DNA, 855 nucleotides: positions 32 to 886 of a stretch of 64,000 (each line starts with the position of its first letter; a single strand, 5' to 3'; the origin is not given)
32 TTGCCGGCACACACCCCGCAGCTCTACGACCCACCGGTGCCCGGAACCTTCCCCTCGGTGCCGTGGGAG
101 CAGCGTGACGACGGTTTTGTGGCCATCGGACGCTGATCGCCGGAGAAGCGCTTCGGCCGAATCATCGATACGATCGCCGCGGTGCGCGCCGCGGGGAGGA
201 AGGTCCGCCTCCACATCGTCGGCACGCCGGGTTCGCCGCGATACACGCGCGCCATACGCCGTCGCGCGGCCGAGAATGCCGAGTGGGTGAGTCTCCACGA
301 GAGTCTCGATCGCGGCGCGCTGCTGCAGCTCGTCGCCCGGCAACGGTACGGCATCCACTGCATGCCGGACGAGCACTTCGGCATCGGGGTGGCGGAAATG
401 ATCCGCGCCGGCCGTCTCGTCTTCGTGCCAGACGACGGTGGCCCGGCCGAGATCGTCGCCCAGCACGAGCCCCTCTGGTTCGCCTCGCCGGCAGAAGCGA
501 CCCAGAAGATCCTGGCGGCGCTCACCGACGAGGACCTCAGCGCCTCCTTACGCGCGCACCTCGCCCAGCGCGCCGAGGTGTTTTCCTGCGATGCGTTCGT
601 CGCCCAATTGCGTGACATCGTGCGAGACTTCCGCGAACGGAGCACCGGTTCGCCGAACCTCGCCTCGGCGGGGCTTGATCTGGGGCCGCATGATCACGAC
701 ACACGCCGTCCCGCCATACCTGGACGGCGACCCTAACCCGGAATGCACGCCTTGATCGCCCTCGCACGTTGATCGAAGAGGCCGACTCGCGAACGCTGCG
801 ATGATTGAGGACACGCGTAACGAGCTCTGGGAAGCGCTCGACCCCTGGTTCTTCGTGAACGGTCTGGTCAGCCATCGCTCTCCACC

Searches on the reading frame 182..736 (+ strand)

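Call 57: search_protein_families(library=pfam, proteins=[window:182-736:+])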
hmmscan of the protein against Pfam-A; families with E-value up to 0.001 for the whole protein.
window:182-736:+ (184 aa): 2 families
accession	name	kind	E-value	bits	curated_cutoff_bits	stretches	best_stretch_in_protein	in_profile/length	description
PF00534.26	Glycos_transf_1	-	1.6e-08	34.7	26.4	1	6-129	46-167/172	Glycosyl transferases group 1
PF13692.12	Glyco_trans_1_4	-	1.9e-05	25.4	27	1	7-116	33-142/142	Glycosyl transferases group 1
